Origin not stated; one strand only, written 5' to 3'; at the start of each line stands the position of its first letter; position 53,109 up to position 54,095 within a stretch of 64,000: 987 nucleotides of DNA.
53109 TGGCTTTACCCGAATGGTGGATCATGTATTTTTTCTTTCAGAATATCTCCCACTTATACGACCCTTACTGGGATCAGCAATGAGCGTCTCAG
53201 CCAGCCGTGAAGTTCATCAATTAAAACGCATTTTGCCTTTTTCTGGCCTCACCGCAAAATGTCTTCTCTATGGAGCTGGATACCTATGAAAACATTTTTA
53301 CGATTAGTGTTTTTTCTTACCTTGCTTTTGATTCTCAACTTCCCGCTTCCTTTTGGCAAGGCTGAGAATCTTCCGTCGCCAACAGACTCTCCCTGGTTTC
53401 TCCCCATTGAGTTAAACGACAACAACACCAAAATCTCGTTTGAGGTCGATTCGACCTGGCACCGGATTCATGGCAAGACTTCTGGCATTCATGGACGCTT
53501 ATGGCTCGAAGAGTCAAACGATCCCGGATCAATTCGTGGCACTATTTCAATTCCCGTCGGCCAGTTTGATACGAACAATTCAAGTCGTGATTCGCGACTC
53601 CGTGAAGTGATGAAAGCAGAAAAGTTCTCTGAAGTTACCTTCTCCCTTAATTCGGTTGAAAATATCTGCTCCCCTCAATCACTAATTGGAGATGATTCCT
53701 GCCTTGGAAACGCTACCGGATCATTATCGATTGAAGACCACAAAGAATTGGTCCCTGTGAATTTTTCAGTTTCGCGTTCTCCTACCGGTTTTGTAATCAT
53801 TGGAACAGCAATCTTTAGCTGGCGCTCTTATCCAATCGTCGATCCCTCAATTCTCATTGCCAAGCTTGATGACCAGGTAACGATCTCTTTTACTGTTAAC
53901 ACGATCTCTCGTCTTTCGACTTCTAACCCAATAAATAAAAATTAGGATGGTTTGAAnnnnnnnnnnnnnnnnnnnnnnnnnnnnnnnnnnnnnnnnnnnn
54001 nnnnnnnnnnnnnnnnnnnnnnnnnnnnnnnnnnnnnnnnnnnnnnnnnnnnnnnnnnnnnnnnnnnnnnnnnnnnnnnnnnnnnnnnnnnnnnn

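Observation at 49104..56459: Phenolic-lipid (alkylresorcinol/alkylpyrone-type) biosynthetic cluster with a dedicated exporter, binder and regulator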

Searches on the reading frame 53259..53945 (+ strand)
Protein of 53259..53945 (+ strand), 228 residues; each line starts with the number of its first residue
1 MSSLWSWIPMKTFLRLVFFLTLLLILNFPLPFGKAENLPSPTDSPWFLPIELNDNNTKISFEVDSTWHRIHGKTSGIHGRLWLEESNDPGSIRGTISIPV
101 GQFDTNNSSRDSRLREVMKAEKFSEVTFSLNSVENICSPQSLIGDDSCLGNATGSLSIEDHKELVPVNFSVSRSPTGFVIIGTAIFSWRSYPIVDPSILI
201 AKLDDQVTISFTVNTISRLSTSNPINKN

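Call 3: search_protein_families(library=pfam, proteins=[window:53259-53945:+], max_evalue=0.01)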
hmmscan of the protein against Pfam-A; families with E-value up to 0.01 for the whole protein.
window:53259-53945:+ (228 aa): 1 family
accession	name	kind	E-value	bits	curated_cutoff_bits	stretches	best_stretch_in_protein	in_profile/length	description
PF04264.18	YceI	-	8.9e-15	55.8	23.7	1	52-213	3-148/150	YceI-like domain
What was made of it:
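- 53286..53945 (+): Secreted YceI-family lipocalin (219 aa), the proposed periplasmic binder of the product. PF04264 at 55.8 bits (call 3).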

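Call 4: search_protein_families(library=ncbifam, proteins=[window:53259-53945:+], max_evalue=0.01)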
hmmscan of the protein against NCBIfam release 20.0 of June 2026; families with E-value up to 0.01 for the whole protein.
window:53259-53945:+ (228 aa): 0 families

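Call 28: list_cluster_members(proteins=[P0001, window:53286-53945:+, window:51305-51883:-, window:52060-53289:+, window:55013-55714:+, window:55716-56459:+, window:25201-26634:+, P0003])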
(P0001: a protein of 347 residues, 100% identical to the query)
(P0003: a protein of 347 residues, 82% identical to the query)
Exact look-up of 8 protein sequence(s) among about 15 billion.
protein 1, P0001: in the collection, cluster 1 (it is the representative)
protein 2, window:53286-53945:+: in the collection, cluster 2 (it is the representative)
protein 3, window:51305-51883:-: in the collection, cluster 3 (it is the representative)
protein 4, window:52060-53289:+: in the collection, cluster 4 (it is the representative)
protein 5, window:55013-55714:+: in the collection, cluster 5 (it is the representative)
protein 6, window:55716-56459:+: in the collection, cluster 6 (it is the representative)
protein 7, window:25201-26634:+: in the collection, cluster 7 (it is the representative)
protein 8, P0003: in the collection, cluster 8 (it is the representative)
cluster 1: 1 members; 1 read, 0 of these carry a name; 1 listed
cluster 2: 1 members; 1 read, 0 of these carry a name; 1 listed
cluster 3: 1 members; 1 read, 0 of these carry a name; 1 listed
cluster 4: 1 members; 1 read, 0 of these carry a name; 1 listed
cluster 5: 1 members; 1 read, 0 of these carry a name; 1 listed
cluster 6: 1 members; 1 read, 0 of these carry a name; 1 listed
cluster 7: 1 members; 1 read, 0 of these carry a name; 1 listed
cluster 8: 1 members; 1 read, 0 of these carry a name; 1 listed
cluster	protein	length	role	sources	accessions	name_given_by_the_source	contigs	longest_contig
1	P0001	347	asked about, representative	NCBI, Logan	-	-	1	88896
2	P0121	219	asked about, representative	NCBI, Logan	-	-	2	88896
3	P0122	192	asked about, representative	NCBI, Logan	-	-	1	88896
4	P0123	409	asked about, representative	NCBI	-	-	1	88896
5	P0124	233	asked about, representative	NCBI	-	-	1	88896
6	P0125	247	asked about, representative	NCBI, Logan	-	-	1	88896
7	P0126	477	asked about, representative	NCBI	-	-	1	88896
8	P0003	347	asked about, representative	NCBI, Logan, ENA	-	-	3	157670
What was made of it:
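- Checked: Exact-sequence look-up confirmed the gene starts (call 28).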

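Call 31: search_solved_structures(query=window:53286-53945:+, max_evalue=1, show_alignments=1)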
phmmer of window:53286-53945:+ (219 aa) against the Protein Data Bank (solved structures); distinct sequences matched with E-value up to 1: 6.
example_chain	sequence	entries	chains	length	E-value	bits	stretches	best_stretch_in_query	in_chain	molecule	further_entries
1y0g_A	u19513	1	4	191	0.023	17.6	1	59-145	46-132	Protein yceI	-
2fgs_A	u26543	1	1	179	0.3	14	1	86-131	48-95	Putative periplasmic protein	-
5w17_A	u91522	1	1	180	0.31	13.9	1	86-131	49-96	Putative periplasmic protein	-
5w2d_A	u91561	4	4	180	0.31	13.9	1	86-131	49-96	Polyisoprenoid-binding protein | Putative periplasmic protein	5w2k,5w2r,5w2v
5w37_A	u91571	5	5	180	0.31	13.9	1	86-131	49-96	Polyisoprenoid-binding protein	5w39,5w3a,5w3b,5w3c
5w2x_A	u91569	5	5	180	0.32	13.9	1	86-131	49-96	Polyisoprenoid-binding protein | Putative periplasmic protein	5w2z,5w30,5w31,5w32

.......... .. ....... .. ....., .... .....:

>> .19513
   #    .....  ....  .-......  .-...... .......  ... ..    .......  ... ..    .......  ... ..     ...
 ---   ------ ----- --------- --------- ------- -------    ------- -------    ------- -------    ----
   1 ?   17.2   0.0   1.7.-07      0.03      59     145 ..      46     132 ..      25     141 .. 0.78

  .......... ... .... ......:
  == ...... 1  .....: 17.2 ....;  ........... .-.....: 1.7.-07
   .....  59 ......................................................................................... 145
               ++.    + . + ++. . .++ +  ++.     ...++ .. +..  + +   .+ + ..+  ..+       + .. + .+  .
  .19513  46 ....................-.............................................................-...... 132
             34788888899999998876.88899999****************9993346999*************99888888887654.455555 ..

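Call 43: find_homologous_proteins(query=window:53286-53945:+, max_evalue=0.001)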
Query window:53286-53945:+ (219 aa): 18 proteins with E <= 0.001 among 198 candidates.
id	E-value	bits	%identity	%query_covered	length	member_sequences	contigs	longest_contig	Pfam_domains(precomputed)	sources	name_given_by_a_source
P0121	1.5e-140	484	100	100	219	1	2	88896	PF04264.19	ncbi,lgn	-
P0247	4.0e-80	287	68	82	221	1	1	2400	PF04264.19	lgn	-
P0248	6.6e-50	188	52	79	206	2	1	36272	PF04264.19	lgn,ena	-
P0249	4.9e-43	165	42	92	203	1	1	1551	PF04264.19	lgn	-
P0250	2.1e-41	160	45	78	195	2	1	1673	PF04264.19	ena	-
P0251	4.4e-41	159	41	93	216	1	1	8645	PF04264.19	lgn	-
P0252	9.7e-39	151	44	77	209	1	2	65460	PF04264.19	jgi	jgi:polyisoprenoid-binding protein YceI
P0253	9.5e-36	142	43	76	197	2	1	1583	PF04264.19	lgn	-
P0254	4.6e-33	133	41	78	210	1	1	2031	PF04264.19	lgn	-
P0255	7.5e-33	132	42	89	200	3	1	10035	PF04264.19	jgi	-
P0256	9.1e-33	132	42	76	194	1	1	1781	PF04264.19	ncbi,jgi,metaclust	jgi:polyisoprenoid-binding protein YceI|metaclust:\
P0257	2.6e-32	130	41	76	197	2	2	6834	PF04264.19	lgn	-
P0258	2.7e-32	130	42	77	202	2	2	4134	PF04264.19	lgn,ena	-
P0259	5.8e-32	129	41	76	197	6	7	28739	PF04264.19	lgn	-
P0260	7.1e-32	129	40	84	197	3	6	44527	PF04264.19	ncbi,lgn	-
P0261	2.2e-29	121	43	74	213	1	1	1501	PF04264.19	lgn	-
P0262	8.8e-29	119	42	76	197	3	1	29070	PF04264.19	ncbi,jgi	-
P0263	2.4e-27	114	38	90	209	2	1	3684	PF04264.19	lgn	-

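Call 49: predict_structure(alignment_id=A2)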
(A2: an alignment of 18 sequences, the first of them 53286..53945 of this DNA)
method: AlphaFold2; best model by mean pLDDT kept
length: 219 residues; sequences in the alignment: 18
mean_pLDDT: 85.3   pTM: 0.75
mean pLDDT of the five models: 85.3, 84.1, 83.1, 82.8, 81.2
residues with pLDDT >= 90: 114; 70-90: 67; 50-70: 35; < 50: 3
segments of 3 or more residues with pLDDT < 50: 28-30
pLDDT, mean of each block of 10 residues (from residue 1): 68 68 52 71 97 92 97 91 96 92 88 93 89 87 96 96 92 96 79 88 87 60
secondary structure, 60 per line:
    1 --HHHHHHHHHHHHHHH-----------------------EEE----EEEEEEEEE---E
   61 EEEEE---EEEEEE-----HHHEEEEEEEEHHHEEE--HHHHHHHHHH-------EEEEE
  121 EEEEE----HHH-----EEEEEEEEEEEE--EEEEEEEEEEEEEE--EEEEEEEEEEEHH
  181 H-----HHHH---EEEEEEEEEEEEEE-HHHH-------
elements in order: H3-17 E41-43 E48-56 E60-65 E69-74 E83-90 E94-96 H99-108 E116-125 E138-149 E152-165 E168-178 H187-190 E194-207 H209-212

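Call 51: fold_search(model_id=the predicted structure, library=pdb)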
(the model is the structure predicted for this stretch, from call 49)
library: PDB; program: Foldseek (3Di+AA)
matches with E <= 10: 525; with E <= 0.001: 20
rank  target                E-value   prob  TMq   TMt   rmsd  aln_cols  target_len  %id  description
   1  3q34_D                1.9e-09  1.00  0.61  0.76   3.1       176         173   14  The crystal structure of YceI-like family protein from Pseudomonas syringae (released 2011-02-23)
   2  1wub                  3.7e-09  1.00  0.59  0.72   3.8       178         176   19  Crystal structure of the polyisoprenoid-binding protein, TT1927b, from Thermus thermophilus HB8 (released 2004-12-21)
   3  5ixh_B                7.6e-09  1.00  0.59  0.78   3.2       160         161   16  Crystal Structure of Burkholderia cenocepacia BcnA (released 2017-03-22)
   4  7bwl                  1.7e-08  1.00  0.60  0.77   3.5       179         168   18  Structure of antibiotic sequester from Pseudomonas aerurinosa (released 2020-12-02)
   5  3q34_B                1.7e-08  1.00  0.58  0.73   3.2       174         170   14  The crystal structure of YceI-like family protein from Pseudomonas syringae (released 2011-02-23)
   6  1y0g_A                1.9e-08  1.00  0.58  0.73   4.1       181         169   17  CRYSTAL STRUCTURE OF THE ESCHERICHIA COLI YCEI PROTEIN, STRUCTURAL GENOMICS (released 2004-12-21)
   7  3q34_C                2.7e-08  1.00  0.60  0.75   3.1       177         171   13  The crystal structure of YceI-like family protein from Pseudomonas syringae (released 2011-02-23)
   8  3q34_A                3.5e-08  1.00  0.58  0.71   3.3       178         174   14  The crystal structure of YceI-like family protein from Pseudomonas syringae (released 2011-02-23)
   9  2x34_B                5.2e-08  1.00  0.58  0.71   3.4       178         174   12  Structure of a polyisoprenoid binding domain from Saccharophagus degradans implicated in plant cell wall breakdown (released 2010-03-23)
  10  5ixh_A                5.8e-08  1.00  0.59  0.79   3.4       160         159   16  Crystal Structure of Burkholderia cenocepacia BcnA (released 2017-03-22)
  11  2x32_B                1.1e-07  1.00  0.54  0.65   3.8       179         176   12  Structure of a polyisoprenoid binding domain from Saccharophagus degradans implicated in plant cell wall breakdown (released 2010-03-23)
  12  2x34_A                1.4e-07  1.00  0.56  0.69   3.5       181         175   13  Structure of a polyisoprenoid binding domain from Saccharophagus degradans implicated in plant cell wall breakdown (released 2010-03-23)
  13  2x32_A                1.6e-07  1.00  0.57  0.70   3.4       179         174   13  Structure of a polyisoprenoid binding domain from Saccharophagus degradans implicated in plant cell wall breakdown (released 2010-03-23)
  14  3hpe_A                2.7e-07  1.00  0.57  0.74   4.7       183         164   16  Crystal structure of yceI (HP1286) from Helicobacter pylori (released 2010-04-14)
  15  5ixg_A                2.3e-06  1.00  0.57  0.72   3.4       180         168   14  Crystal Structure of Burkholderia cenocepacia BcnB (released 2017-03-22)
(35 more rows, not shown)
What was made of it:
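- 53286..53945 (+): Foldseek matches YceI/BcnA lipocalins with probability 1.0 and TM-score 0.72-0.79 (calls 49, 51).
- On YceI lipocalin family: Foldseek probability 1.0 to 3q34, 1wub, 5ixh and 1y0g (call 51)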

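Call 61: find_encoding_contigs(protein=P0252, flank=7000, max_places=1)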
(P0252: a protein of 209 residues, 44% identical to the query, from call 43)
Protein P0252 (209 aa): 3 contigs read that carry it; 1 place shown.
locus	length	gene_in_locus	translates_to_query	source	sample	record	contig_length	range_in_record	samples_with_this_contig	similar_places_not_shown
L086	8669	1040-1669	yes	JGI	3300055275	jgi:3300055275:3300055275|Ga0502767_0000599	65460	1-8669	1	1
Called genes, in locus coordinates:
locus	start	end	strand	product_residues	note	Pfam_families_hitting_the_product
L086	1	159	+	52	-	?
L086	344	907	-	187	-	-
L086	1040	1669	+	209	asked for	PF04264:YceI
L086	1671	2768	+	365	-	PF00195:Chal_sti_synt_N, PF08392:FAE1_CUT1_RppA, PF02797:Chal_sti_synt_C, PF08541:ACP_syn_III_C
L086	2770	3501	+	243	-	PF01209:Ubie_methyltran, PF05175:MTS (weak), PF13489:Methyltransf_23, PF13847:Methyltransf_31, PF08241:Methyltransf_11, PF08242:Methyltransf_12, PF13649:Methyltransf_25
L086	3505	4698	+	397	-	PF00070:Pyr_redox (faint), PF01266:DAO (weak), PF01494:FAD_binding_3, PF03486:HI0933_like (weak), PF04820:Trp_halogenase, PF07992:Pyr_redox_2 (faint), PF13450:NAD_binding_8 (faint)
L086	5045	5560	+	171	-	-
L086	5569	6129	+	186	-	-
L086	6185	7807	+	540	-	-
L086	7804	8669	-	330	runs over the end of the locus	PF01032:FecCD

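Call 62: find_encoding_contigs(protein=P0255, flank=7000, max_places=1)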
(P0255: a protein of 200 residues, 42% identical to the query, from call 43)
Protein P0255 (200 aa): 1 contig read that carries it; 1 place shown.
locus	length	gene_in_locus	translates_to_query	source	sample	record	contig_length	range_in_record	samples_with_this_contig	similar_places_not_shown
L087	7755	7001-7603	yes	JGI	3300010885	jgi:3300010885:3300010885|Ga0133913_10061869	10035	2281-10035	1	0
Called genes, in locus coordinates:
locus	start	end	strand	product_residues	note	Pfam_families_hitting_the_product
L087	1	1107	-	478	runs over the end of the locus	PF03062:MBOAT, PF13813:MBOAT_2 (weak)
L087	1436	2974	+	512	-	PF04244:DPRP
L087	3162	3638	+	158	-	PF08211:dCMP_cyt_deam_2, PF00383:dCMP_cyt_deam_1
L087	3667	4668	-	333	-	-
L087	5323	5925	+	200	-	-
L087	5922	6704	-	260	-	PF06966:DUF1295 (faint)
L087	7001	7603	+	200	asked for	PF04264:YceI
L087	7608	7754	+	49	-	?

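Call 63: find_related_loci(query=A2, collection=metagenome_contigs, flank=5000)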
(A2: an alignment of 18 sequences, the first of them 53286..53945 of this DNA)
Query A2 (219 aa) in metagenome_contigs; peptide patterns used: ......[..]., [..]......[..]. (x = any residue, [..] = any of these).
50 stretches matched a pattern; 22 encode a relative of the query (tblastn E <= 1e-3); 21 distinct loci.
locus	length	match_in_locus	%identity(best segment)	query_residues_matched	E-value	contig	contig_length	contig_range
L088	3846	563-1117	44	31-215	8e-49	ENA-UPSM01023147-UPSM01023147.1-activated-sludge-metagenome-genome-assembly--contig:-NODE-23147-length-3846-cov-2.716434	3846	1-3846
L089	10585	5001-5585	39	10-205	1e-42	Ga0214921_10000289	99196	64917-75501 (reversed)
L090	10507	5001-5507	41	37-205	4e-41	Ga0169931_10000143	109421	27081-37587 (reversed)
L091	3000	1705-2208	41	37-204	6e-41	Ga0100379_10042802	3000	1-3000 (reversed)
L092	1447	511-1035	42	31-204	7e-41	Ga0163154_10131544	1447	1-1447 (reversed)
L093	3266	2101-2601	41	37-203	2e-38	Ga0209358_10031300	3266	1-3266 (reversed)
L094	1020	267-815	36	37-213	4e-40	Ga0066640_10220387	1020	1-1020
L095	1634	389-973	36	1-203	2e-38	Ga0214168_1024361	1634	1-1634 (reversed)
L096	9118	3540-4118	39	1-202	3e-37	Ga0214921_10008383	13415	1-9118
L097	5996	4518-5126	35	2-205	4e-37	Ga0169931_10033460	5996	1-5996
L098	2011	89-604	38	37-207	7e-37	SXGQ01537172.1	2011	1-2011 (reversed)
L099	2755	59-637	39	1-202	6e-37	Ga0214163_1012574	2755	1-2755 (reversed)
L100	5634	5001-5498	41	37-202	2e-35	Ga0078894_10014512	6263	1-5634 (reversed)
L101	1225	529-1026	40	37-202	3e-36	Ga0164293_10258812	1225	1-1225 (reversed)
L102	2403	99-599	42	37-203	7e-35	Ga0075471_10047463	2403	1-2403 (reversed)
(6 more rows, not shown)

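Call 84: search_protein_representatives(alignment_id=A2)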
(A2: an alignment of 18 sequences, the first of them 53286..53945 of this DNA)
Query: 18 sequences, 205 profile positions. Proteins with E-value up to 0.001 (for the whole library): 6868; up to 1e-10: 1044; up to 1e-30: 152. The best 150 are listed.
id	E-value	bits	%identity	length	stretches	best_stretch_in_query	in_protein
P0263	2.5e-69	249.3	-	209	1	9-199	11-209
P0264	2.9e-69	249.0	-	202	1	15-202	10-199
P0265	6.2e-69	248.0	-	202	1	10-203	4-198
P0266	4.6e-68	245.1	-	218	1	9-203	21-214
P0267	8.8e-68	244.2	-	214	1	20-202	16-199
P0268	1.2e-67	243.8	-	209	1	8-202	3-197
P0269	3.1e-67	242.4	-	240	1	5-202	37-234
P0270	2.2e-66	239.6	-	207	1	11-201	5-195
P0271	2.6e-65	236.1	-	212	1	11-202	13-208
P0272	3.3e-65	235.8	-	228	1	18-201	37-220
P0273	3.9e-65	235.6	-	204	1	6-198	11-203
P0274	4.4e-65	235.4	-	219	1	24-202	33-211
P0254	4.8e-65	235.3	-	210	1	5-201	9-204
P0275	6.2e-65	234.9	-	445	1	8-199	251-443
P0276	7.5e-65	234.6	-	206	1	8-202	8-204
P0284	9.3e-63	227.8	-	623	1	8-199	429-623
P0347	1.2e-53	198.1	-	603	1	8-201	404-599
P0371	1.0e-49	185.2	-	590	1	21-202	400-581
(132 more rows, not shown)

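Call 88: search_protein_families(library=pfam, proteins=[P0284, P0347, P0371, P0275], max_evalue=0.01)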
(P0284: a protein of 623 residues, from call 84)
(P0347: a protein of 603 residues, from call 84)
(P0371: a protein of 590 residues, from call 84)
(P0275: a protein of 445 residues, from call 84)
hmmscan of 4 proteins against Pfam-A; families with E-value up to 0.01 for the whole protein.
P0284 (623 aa): 3 families
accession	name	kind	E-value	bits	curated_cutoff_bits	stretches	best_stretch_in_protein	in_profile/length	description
PF04264.18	YceI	-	3.2e-21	76.7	23.7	1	459-622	4-149/150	YceI-like domain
PF01494.25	FAD_binding_3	-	2.5e-12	47.1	22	2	275-334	285-343/349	FAD binding domain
PF03486.20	HI0933_like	-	4.4e-06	26.8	50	1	13-306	2-243/244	HI0933-like protein Rossmann domain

P0347 (603 aa): 4 families
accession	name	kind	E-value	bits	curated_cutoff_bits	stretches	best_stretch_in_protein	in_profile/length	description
PF04264.18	YceI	-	3.9e-16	60.2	23.7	1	435-597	5-150/150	YceI-like domain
PF01494.25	FAD_binding_3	-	6.9e-06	26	22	1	4-129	2-130/349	FAD binding domain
PF13450.12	NAD_binding_8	-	0.0021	18.7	21.9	1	8-33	1-26/68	NAD(P)-binding Rossmann-like domain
PF01266.30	DAO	-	0.0038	17.2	27.9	1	5-35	1-31/353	FAD dependent oxidoreductase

P0371 (590 aa): 8 families
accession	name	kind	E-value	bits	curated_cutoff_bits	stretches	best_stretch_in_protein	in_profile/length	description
PF04264.18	YceI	-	3.1e-16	60.5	23.7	1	416-577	4-149/150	YceI-like domain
PF01494.25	FAD_binding_3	-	4.9e-13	49.5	22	1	12-316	3-323/349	FAD binding domain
PF01266.30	DAO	-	1.4e-09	38.4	27.9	1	108-308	151-351/353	FAD dependent oxidoreductase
PF03486.20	HI0933_like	-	2.8e-06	27.4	50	1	12-43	2-33/244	HI0933-like protein Rossmann domain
PF05834.18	Lycopene_cycl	-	0.00039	20.1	23.4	0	12-44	1-35/380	Lycopene cyclase protein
PF01134.28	GIDA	-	0.00042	19.9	22.1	1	12-162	1-153/391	Glucose inhibited division protein A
PF07992.20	Pyr_redox_2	-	0.0027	17.6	26.1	0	11-44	1-34/291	Pyridine nucleotide-disulphide oxidoreductase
PF12831.13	FAD_oxidored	-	0.0082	15.9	27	0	12-40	1-29/416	FAD dependent oxidoreductase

P0275 (445 aa): 2 families
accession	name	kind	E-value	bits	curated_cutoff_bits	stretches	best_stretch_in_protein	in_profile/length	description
PF04264.18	YceI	-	1.4e-16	61.6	23.7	1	279-442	3-149/150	YceI-like domain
PF06966.17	DUF1295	-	0.0036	17.3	20.4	1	87-239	78-234/235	Protein of unknown function (DUF1295)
